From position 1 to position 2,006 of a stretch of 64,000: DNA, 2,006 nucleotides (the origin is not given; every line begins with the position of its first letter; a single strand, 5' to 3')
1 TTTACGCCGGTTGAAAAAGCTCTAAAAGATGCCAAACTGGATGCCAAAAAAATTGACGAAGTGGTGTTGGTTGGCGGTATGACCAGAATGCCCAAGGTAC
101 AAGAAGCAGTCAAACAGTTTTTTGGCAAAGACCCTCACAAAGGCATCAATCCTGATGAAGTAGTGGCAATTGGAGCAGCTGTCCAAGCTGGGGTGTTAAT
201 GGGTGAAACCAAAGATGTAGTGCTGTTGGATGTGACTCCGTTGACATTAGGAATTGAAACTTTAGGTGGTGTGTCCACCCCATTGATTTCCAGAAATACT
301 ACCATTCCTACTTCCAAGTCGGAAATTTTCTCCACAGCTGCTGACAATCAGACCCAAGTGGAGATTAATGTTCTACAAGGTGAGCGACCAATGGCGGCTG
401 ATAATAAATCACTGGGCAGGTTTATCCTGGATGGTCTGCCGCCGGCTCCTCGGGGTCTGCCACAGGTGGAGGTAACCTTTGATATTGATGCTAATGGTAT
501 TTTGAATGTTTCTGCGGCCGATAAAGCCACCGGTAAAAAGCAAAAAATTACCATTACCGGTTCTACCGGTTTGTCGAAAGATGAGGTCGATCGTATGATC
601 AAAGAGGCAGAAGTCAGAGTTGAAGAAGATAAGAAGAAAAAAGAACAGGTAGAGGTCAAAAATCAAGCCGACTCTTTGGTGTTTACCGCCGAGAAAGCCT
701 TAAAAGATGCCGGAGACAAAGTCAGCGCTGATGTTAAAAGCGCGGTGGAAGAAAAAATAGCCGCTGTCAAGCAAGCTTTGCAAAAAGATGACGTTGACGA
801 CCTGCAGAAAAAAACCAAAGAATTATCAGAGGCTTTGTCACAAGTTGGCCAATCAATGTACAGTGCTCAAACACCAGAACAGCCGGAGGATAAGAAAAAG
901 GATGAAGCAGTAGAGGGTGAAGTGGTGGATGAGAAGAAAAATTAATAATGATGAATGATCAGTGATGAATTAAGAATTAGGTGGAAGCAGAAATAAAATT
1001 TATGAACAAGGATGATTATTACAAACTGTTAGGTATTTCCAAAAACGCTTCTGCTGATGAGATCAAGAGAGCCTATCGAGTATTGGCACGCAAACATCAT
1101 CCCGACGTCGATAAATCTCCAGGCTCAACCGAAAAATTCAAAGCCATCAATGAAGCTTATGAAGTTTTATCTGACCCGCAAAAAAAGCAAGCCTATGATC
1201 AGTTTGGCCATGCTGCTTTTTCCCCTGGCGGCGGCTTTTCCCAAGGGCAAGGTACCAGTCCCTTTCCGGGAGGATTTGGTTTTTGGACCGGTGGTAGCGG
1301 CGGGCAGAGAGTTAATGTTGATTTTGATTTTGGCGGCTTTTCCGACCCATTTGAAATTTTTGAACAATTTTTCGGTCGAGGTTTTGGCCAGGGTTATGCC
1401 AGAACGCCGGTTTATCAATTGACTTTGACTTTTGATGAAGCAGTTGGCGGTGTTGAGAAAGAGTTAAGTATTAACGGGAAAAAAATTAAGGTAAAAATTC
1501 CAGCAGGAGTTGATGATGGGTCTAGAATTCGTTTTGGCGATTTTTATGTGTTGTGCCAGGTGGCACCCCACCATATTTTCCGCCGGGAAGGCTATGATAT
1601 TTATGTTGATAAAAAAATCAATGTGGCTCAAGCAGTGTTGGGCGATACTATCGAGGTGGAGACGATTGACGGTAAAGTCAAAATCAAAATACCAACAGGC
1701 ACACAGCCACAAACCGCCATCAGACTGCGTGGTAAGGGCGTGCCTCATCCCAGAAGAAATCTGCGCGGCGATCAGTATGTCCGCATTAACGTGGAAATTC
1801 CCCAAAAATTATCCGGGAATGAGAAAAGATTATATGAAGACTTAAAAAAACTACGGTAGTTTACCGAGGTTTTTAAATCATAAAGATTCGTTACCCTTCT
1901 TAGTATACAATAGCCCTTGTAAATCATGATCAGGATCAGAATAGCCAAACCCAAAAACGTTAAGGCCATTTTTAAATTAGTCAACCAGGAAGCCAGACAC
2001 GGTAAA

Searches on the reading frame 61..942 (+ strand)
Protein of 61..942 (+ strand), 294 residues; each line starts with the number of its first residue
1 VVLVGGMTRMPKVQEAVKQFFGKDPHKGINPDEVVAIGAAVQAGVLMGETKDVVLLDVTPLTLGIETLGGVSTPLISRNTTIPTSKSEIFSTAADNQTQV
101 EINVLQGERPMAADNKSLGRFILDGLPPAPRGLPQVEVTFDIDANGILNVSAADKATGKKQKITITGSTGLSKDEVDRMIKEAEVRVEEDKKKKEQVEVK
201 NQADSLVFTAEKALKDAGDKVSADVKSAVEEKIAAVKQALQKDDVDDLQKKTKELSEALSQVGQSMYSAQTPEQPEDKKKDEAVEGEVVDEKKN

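Call 46: search_protein_families(library=pfam, proteins=[window:61-942:+], max_evalue=0.0001)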
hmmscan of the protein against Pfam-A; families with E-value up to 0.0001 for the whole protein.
window:61-942:+ (294 aa): 1 family
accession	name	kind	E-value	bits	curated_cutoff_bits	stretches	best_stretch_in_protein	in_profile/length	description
PF00012.26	HSP70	-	1.5e-106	357.5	20.6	1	2-267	331-598/599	Hsp70 protein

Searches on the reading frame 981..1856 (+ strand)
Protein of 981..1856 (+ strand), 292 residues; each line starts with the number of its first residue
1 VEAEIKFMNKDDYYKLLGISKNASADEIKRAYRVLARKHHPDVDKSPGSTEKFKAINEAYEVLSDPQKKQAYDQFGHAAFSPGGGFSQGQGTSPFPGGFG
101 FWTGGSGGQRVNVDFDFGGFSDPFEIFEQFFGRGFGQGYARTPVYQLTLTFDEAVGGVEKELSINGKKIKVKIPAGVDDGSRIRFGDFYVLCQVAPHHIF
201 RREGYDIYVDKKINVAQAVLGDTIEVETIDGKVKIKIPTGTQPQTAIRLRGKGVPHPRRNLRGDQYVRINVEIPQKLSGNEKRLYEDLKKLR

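Call 46: search_protein_families(library=pfam, proteins=[window:981-1856:+], max_evalue=0.0001)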
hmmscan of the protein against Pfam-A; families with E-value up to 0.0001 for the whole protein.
window:981-1856:+ (292 aa): 2 families
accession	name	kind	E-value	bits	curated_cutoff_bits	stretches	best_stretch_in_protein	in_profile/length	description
PF01556.23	DnaJ_C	-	2e-39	135.5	26.6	1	145-274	3-152/152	DnaJ C terminal domain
PF00226.36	DnaJ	-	6e-26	90.8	27.8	1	12-73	1-63/63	DnaJ domain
